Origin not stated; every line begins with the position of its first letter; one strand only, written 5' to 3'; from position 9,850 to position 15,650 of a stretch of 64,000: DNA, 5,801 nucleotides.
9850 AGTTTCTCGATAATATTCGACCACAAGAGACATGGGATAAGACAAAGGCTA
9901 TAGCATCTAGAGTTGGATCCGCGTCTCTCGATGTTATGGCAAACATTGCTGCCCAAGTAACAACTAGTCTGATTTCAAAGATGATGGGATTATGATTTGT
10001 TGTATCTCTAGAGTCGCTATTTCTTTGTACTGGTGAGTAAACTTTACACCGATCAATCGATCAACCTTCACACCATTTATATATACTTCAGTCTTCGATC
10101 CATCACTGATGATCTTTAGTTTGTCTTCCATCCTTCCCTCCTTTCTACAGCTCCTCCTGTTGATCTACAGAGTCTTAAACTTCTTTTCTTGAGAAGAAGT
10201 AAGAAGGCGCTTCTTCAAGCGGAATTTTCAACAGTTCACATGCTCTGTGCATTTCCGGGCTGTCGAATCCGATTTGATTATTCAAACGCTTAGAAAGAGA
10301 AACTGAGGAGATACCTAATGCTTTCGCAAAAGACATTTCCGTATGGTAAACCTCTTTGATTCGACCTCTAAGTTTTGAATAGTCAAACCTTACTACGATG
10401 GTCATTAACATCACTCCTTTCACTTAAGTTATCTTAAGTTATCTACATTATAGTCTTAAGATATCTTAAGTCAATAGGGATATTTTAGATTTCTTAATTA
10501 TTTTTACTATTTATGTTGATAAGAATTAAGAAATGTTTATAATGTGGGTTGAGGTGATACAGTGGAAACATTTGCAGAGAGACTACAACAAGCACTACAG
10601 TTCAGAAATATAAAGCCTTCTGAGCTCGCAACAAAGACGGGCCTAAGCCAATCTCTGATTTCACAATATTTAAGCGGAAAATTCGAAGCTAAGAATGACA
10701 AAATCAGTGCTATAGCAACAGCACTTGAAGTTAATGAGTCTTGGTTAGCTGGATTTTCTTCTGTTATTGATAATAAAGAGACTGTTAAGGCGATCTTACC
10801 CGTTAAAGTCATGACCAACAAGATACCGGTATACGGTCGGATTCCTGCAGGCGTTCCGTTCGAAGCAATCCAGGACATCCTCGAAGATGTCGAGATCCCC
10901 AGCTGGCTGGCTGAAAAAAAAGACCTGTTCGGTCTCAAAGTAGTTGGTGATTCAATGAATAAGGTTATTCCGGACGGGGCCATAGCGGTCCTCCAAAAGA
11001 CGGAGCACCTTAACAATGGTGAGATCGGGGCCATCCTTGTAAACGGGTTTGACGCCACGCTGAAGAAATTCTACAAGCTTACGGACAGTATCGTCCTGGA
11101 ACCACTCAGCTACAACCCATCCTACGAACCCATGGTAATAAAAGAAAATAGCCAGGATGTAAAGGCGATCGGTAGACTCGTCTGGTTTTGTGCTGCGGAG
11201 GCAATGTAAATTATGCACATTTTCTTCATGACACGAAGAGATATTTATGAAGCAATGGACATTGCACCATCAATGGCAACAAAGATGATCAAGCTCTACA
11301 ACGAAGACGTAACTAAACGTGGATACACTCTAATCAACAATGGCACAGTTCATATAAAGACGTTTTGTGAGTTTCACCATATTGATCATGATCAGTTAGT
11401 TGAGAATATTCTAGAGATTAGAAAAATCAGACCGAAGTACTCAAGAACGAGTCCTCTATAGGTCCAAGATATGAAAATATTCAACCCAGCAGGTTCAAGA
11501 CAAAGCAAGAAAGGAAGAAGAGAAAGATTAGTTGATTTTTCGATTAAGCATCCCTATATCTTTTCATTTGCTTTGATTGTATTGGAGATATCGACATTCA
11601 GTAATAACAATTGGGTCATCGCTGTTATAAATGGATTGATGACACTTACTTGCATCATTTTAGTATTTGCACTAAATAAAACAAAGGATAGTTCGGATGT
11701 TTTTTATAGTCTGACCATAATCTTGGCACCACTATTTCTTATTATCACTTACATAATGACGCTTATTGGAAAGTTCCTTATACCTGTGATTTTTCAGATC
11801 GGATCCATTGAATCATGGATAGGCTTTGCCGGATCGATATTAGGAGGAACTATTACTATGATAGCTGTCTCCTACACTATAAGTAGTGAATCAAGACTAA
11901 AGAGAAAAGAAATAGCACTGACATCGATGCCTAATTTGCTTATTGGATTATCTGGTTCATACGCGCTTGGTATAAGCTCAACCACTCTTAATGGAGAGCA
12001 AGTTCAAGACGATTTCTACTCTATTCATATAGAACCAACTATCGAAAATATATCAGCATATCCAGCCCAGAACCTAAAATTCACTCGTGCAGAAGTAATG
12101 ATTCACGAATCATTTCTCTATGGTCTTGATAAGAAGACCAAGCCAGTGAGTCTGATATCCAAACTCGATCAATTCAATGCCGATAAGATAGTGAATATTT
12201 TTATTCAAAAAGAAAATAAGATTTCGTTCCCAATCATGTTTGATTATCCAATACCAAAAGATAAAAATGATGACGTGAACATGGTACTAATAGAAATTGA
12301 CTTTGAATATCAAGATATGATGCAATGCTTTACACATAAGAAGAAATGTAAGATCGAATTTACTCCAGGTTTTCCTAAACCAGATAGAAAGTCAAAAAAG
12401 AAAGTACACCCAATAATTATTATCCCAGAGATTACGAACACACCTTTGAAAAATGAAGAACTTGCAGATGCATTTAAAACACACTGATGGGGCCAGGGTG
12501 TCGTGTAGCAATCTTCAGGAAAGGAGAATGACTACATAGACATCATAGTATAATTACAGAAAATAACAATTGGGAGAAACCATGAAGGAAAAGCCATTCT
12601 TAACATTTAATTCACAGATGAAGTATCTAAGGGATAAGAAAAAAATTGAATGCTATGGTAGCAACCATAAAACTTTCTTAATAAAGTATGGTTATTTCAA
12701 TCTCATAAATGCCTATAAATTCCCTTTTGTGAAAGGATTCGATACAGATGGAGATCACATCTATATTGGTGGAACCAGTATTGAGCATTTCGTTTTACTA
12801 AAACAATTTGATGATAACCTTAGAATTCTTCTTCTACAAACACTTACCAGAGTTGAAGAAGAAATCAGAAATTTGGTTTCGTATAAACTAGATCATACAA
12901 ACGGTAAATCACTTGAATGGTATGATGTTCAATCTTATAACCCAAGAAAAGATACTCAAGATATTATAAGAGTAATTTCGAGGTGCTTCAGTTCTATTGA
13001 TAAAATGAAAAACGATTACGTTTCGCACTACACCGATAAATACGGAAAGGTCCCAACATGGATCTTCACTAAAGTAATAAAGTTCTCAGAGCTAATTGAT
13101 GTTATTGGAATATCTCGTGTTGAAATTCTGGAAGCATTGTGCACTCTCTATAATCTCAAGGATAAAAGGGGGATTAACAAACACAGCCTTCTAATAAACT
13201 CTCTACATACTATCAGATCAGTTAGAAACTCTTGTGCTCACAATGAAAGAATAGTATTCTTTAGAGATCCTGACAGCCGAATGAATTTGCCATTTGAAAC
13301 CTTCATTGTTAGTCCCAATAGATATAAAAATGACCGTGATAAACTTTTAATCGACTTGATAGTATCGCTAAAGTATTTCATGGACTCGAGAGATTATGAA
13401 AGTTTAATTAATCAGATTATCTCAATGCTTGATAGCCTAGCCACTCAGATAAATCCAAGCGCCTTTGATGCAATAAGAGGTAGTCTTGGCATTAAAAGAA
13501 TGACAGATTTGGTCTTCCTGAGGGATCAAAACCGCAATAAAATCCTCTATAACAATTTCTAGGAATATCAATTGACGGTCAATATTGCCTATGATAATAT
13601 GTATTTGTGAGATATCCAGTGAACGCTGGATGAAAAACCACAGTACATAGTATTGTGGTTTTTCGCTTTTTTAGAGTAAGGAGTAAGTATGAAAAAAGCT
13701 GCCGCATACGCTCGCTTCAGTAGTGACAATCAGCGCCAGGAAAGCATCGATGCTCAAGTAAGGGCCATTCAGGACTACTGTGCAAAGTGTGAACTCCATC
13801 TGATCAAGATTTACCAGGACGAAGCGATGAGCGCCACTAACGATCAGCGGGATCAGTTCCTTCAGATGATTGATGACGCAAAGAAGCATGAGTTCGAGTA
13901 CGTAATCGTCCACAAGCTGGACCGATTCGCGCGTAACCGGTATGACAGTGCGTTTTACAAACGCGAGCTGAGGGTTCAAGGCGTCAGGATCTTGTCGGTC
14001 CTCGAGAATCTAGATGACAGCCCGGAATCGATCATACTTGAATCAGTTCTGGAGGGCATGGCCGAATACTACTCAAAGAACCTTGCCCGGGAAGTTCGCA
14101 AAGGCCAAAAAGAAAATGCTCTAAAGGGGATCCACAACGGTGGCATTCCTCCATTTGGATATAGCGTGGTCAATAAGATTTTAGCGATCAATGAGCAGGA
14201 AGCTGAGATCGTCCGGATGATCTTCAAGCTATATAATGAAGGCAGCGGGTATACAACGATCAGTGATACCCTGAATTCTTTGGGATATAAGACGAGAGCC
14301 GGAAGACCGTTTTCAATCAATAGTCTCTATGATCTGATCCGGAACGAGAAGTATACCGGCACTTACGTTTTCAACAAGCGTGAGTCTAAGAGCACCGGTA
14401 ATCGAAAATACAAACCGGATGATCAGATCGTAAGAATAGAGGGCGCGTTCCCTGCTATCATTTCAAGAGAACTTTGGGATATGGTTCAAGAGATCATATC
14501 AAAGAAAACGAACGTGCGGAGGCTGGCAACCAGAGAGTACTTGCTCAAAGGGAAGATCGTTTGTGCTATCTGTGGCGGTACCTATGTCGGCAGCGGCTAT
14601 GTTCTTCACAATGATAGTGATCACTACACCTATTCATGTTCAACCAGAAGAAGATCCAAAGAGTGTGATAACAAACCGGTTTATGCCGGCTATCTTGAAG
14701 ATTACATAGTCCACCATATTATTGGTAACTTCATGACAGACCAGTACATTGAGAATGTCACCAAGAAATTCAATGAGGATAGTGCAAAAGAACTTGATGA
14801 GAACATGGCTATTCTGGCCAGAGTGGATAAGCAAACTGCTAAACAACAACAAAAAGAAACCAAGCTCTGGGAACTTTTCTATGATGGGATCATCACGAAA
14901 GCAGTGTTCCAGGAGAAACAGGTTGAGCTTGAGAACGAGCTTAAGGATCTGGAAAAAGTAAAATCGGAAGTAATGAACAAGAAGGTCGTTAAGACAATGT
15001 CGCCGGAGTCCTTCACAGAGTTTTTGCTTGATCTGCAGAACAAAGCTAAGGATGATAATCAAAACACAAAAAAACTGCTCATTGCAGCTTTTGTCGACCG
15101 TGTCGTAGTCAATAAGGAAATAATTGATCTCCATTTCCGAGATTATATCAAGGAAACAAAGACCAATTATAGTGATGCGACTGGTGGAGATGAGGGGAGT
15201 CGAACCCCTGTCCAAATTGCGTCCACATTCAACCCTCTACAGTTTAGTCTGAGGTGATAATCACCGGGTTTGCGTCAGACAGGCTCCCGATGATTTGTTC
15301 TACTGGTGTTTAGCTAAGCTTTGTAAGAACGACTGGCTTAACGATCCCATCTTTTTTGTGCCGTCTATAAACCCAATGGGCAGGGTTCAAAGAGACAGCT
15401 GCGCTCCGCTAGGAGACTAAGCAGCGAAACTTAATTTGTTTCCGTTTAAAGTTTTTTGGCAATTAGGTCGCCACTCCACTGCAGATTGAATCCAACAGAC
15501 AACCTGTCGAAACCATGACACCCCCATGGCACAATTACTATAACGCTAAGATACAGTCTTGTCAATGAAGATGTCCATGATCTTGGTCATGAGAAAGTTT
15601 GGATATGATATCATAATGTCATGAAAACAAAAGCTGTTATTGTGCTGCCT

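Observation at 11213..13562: cI-linked lysogeny cargo: small HTH-like protein + 338-aa membrane protein + Abi_2/HEPN. A Rex-like, possibly new exclusion module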

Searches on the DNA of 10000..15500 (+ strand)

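Call 6: search_dna_similar(query=window:10000-15500:+, collection=phages, mode=near, max_rows=25)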
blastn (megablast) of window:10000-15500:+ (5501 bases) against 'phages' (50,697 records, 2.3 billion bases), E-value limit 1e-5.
No match.
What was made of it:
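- Tried and rejected: Megablast of 10000-15500 against GenBank phages: no match (call 6).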

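Call 73: search_rna_families(source=window, start=11000, end=14000, threshold=evalue, max_evalue=10, show_alignments=3)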
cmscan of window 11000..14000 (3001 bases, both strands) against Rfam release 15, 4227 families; matches with E-value up to 10: 8.
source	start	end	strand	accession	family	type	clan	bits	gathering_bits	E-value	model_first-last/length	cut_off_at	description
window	11779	11860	+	RF01767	SAM-III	Cis-reg; riboswitch;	-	25.5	45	0.0066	1-82/82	no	SAM-III riboswitch aptamer (SMK box)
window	13339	13420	-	RF00535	snoMe28S-Am982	Gene; snRNA; snoRNA; CD-box;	CL00054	19.6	49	6.1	1-80/80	no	Small nucleolar RNA Me28S-Am982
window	13627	13671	+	RF00962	mir-586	Gene; miRNA;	-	19.5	89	1.3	1-87/87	no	mir-586 microRNA precursor family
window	13587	13660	+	RF00202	snoR66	Gene; snRNA; snoRNA; CD-box;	-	19.4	43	1.4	1-76/76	no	Small nucleolar RNA R66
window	12906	13009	+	RF01211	SNORD124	Gene; snRNA; snoRNA; CD-box;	-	19.4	40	5.1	1-104/104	no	Small nucleolar RNA SNORD124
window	12101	12252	+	RF02442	SpF66_sRNA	Gene; sRNA;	-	15.6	42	1.2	1-239/239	no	Streptococcus sRNA SpF66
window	11012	11065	+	RF01123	sR35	Gene; snRNA; snoRNA; CD-box;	-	12.7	60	8.3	1-57/57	no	Small nucleolar RNA sR35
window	13058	13113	-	RF00045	SNORA73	Gene; snRNA; snoRNA; HACA-box;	CL00078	12.5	74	5.6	153-206/219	no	Small nucleolar RNA SNORA73 family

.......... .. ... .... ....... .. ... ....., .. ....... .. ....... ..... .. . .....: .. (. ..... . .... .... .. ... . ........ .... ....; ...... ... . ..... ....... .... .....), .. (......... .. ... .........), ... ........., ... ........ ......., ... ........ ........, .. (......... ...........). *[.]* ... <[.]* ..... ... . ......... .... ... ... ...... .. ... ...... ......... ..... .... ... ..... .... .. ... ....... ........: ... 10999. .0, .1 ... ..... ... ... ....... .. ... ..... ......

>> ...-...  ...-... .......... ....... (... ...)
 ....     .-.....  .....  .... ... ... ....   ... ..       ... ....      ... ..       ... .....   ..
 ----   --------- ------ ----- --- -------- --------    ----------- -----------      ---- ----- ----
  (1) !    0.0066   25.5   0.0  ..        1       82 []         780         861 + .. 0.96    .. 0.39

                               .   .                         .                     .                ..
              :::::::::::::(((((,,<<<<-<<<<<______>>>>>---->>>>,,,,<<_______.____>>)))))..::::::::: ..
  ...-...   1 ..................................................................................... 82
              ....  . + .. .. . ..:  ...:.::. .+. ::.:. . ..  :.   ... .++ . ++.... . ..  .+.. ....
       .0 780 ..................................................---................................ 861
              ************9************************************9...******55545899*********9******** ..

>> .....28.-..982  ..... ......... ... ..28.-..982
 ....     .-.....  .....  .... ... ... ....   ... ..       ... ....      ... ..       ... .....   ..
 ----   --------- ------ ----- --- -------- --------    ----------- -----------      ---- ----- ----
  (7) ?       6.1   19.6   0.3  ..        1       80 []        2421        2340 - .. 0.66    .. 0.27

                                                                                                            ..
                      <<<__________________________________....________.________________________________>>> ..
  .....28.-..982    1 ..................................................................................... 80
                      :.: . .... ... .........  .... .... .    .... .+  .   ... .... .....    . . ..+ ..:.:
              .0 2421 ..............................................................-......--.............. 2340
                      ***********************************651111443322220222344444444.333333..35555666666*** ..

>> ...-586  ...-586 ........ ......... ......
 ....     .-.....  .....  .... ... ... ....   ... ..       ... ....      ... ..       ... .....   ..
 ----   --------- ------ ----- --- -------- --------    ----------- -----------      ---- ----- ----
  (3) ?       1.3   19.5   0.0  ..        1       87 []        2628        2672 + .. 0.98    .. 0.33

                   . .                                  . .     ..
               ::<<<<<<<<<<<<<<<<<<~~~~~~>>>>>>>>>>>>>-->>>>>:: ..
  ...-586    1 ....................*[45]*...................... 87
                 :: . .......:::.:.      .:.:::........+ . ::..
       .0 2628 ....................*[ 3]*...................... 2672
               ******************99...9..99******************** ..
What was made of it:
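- On AbiF(Cd)-type with RNA antitoxin: No hit at E <= 10 in window 11000-14000 (call 73).
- Tried and rejected: The SAM-III riboswitch hit at 11779-11860 (25.5 bits against a gathering score of 45, inside an ORF) is taken as chance (call 73).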

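Call 79: search_rna_families(sources=[L012, L013, L014, L009, L010], threshold=evalue, max_evalue=1)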
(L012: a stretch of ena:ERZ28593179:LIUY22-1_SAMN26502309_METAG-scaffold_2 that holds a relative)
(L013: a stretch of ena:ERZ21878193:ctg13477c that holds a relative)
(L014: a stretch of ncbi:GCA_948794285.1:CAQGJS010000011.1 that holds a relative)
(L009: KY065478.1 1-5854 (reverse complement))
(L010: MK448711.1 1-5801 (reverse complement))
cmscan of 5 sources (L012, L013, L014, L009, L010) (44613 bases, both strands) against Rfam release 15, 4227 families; matches with E-value up to 1: 3.
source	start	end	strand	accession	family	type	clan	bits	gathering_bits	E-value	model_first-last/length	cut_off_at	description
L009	4609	4691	-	RF02589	Spy779816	Gene; sRNA;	-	41.8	67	0.00098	1-88/88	no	S. pyogenes small RNA 779816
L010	4442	4560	-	RF00242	ctRNA_pT181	Gene; antisense;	-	34.3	56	0.46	1-94/94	no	ctRNA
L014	3854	3924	+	RF02924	skipping-rope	Gene; sRNA;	-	24.3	36.7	0.2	1-80/80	no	skipping-rope RNA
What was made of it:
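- Tried and rejected: I looked for the abiF RNA motif or an RCd22-like antitoxin upstream of Abi_2 and upstream of five homologues: absent (calls 73, 79).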

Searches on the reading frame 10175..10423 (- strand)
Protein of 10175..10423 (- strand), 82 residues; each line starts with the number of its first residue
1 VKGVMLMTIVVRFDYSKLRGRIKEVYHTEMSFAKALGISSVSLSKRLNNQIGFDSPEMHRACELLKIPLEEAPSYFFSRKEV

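Call 3: search_protein_families(library=pfam, proteins=[window:10175-10423:-], max_evalue=0.1)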
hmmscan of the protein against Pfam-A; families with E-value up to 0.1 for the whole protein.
window:10175-10423:- (82 aa): 2 families
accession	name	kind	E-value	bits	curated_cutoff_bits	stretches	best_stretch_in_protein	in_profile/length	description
PF05339.17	DUF739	-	1.3e-18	67.3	27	1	13-78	3-68/69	Protein of unknown function (DUF739)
PF12844.13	HTH_19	-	0.089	13.2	30.2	0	32-70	18-56/64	Helix-turn-helix domain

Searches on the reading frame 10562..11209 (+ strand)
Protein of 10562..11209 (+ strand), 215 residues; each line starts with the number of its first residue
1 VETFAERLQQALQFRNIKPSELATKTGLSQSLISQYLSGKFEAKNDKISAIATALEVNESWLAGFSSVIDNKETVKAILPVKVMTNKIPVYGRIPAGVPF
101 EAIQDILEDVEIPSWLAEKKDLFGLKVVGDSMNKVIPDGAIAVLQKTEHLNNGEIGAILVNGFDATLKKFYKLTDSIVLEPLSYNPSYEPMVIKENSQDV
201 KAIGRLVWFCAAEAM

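Call 3: search_protein_families(library=pfam, proteins=[window:10562-11209:+], max_evalue=0.1)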
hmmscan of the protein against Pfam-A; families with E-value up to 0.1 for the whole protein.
window:10562-11209:+ (215 aa): 10 families
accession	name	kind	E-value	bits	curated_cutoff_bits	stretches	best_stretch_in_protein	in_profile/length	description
PF00717.28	Peptidase_S24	-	2.1e-24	85.9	23.3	1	89-207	1-116/116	Peptidase S24-like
PF01381.28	HTH_3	-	9.1e-08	32.5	23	1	15-62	8-55/55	Helix-turn-helix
PF12844.13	HTH_19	-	1.8e-07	31.4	30.2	1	6-62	2-58/64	Helix-turn-helix domain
PF13443.12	HTH_26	-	7e-06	26.6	22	1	7-58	1-53/63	Cro/C1-type HTH DNA-binding domain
PF04814.19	HNF-1_N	-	0.00042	21.2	29.7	1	5-47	123-165/175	Hepatocyte nuclear factor 1 (HNF-1), N terminus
PF13560.12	HTH_31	-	0.0026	18.5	27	1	4-59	2-58/64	Helix-turn-helix domain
PF01022.26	HTH_5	-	0.0057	16.9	22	1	17-38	16-37/47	Bacterial regulatory protein, arsR family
PF20317.4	HTH_60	-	0.009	16.8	24.1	1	3-81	5-82/140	Helix-turn-helix domain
PF08535.16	KorB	-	0.019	15.4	22.3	0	44-84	2-42/89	KorB domain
PF13412.12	HTH_24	-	0.056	13.5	21.9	0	17-37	18-38/48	Winged helix-turn-helix DNA-binding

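Call 4: search_protein_families(library=padloc, proteins=[window:10562-11209:+], max_evalue=0.1)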
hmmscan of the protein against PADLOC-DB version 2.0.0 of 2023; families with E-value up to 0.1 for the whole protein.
window:10562-11209:+ (215 aa): 18 families
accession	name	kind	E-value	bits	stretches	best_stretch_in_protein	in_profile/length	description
PDLC03949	RmrA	-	5.8e-07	26.7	1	5-64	4-63/363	-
PDLC03948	RmrA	-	1.5e-06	25.4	1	5-64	10-69/397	-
PDLC04758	PDC-M64B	-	5.8e-06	24.8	1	4-58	31-85/123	-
PDLC02926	HTH_VI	-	1.4e-05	23.3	1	8-73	6-71/92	-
PDLC03944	RmrA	-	2.2e-05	21.7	1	5-60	8-63/384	-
PDLC03954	RmrA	-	2.5e-05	21.4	1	5-67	12-74/380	-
PDLC03953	RmrA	-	4.3e-05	20.9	1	3-63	5-65/373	-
PDLC03951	RmrA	-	0.00015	18.9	1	5-64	10-69/400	-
PDLC03946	RmrA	-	0.00017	18.4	1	5-63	4-62/357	-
PDLC03947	RmrA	-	0.0013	15.6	1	4-61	12-69/383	-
PDLC03955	RmrA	-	0.0018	15.6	1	6-63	23-80/371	-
PDLC03952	RmrA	-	0.002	15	1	6-57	25-76/395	-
PDLC04775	PDC-M69A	-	0.0023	16.4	1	3-62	7-66/113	-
PDLC04142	capH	-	0.0036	16.4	1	2-63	5-66/103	capH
PDLC03956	RmrA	-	0.018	12.1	1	5-61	10-67/399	-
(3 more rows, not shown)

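Call 5: search_protein_families(library=phrogs, proteins=[window:10562-11209:+], max_evalue=0.01)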
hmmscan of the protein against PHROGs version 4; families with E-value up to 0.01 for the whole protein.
window:10562-11209:+ (215 aa): 20 families
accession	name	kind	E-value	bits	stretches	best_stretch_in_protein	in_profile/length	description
phrog_4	-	transcription regulation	6.2e-38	131.8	1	1-208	134-334/400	transcriptional repressor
phrog_2967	-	transcription regulation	2.8e-17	64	1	1-81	8-87/225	transcriptional regulator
phrog_8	-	transcription regulation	5.8e-14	53.3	1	1-99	74-150/346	transcriptional regulator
phrog_2328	-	transcription regulation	1.1e-09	39.1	1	2-63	14-75/128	transcriptional repressor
phrog_6201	-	transcription regulation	1.3e-09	39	1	122-210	28-115/121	CI-like repressor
phrog_811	-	DNA, RNA and nucleotide metabolism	7.3e-09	36.3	1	85-208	9-130/140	UmuD-like protein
phrog_2439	-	transcription regulation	1.1e-08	35.3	1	5-62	9-66/367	transcriptional regulator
phrog_8558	-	unknown function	2.9e-07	31.7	1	121-198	19-99/114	-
phrog_34939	-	unknown function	1.1e-06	29.5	1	5-93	11-100/280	-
phrog_4583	-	transcription regulation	2.5e-06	28.4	1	4-57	11-64/81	transcriptional repressor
phrog_3557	-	transcription regulation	3e-06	28.5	1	2-73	12-81/142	transcriptional regulator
phrog_1468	-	transcription regulation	9.8e-05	22.9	1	3-61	7-64/67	transcriptional repressor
phrog_1373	-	transcription regulation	0.00029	21.8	1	6-81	66-140/166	transcriptional regulator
phrog_5736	-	transcription regulation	0.00035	21.7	1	7-75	10-78/133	transcriptional regulator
phrog_7241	-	transcription regulation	0.00035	21.6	1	13-60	71-118/122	transcriptional regulator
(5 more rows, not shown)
